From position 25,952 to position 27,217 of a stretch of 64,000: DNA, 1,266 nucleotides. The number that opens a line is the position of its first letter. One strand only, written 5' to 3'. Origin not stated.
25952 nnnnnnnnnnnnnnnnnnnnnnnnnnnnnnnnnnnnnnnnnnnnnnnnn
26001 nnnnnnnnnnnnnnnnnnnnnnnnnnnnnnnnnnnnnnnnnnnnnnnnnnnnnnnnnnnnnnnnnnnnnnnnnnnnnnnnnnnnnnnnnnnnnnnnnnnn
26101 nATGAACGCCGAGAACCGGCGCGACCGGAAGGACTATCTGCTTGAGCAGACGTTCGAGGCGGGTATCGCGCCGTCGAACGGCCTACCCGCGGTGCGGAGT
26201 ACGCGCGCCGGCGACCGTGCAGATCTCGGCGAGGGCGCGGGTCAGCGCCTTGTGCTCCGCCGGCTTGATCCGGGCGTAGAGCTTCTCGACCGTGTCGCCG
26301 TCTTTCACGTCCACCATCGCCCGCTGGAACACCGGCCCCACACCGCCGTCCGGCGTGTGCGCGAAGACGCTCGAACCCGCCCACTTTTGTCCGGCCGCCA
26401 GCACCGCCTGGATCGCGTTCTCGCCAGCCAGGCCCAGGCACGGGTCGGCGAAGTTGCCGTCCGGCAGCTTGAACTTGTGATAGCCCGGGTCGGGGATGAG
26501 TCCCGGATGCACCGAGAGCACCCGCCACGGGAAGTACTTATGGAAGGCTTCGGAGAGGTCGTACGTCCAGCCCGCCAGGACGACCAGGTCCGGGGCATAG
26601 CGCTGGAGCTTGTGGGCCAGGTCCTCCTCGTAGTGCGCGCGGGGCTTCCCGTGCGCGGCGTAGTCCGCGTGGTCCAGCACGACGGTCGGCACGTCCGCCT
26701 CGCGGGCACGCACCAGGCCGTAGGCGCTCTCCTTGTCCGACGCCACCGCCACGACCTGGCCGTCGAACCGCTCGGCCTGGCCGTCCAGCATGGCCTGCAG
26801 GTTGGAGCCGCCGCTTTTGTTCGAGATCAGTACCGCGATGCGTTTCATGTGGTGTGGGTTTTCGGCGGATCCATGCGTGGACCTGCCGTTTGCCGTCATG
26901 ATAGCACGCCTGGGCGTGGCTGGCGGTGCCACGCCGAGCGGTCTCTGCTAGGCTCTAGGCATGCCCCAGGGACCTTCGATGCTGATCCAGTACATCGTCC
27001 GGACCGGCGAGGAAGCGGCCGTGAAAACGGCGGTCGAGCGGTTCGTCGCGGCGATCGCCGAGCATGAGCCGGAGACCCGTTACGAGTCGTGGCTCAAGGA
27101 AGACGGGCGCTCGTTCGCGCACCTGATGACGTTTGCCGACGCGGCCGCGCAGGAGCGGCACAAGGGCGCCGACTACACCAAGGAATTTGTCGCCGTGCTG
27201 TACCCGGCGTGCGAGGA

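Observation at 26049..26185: Diverged second copy of the smpB promoter and 5' coding end abutting the purN 3' end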

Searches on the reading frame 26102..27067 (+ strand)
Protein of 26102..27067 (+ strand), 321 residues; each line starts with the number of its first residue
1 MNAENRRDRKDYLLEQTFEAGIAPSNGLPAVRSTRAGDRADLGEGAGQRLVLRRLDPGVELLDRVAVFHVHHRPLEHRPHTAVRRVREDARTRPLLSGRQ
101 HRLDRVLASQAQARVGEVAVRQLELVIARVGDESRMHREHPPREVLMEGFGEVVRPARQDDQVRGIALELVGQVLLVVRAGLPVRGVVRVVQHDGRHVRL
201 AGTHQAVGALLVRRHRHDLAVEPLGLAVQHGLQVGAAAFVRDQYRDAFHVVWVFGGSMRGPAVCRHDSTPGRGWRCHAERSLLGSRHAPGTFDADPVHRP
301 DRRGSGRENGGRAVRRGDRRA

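Call 55: search_protein_families(library=pfam, proteins=[window:26102-27067:+], max_evalue=0.01)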
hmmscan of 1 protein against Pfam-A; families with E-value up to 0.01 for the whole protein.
window:26102-27067:+ (321 aa): 0 families
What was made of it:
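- The 321-aa ORF that starts in the fragment and runs antisense to purN has no Pfam match (call 55). Long antisense ORFs are common at 69% GC, and this one has no Pfam match (call 55).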

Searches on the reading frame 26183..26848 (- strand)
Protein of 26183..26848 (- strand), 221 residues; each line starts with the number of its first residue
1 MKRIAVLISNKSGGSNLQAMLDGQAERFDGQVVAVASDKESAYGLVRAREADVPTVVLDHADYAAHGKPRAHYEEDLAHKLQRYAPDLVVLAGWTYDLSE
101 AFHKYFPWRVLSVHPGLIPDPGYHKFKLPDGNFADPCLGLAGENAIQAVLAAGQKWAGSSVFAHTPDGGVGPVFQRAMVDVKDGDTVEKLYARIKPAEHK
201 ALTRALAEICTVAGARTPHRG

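Call 10: search_protein_families(library=pfam, proteins=[window:26183-26848:-], max_evalue=0.01)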
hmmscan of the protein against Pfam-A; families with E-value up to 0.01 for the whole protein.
window:26183-26848:- (221 aa): 1 family
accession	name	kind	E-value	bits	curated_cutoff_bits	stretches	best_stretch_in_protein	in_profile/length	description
PF00551.24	Formyl_trans_N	-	4.7e-30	105.1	26.1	1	2-206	1-181/181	Formyl transferase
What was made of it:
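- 26183..26848 (-): PurN-like formyltransferase gene. Its stop codon and last few codons border the block. Pfam Formyl_trans_N 4.7e-30 (call 10).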

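Call 56: search_protein_families(library=ncbifam, proteins=[window:26183-26848:-], max_evalue=0.01)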
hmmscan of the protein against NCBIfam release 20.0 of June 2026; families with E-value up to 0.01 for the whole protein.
window:26183-26848:- (221 aa): 4 families
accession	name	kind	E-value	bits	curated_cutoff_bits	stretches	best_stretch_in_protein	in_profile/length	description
TIGR00639.1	PurN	equivalog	3.2e-38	131.2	150.1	2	2-120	1-114/192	phosphoribosylglycinamide formyltransferase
TIGR00655.1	PurU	equivalog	2.9e-08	33.7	285.95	1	2-119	85-194/280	formyltetrahydrofolate deformylase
NF004684.0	PRK06027.1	subfamily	6.6e-08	32.6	223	1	2-119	90-199/286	formyltetrahydrofolate deformylase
TIGR00460.1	fmt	equivalog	1.7e-05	24.1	201.5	0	142-210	117-185/315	methionyl-tRNA formyltransferase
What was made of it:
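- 26183..26848 (-): NCBIfam PurN 131 bits, below the cut-off of 150 (call 56).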
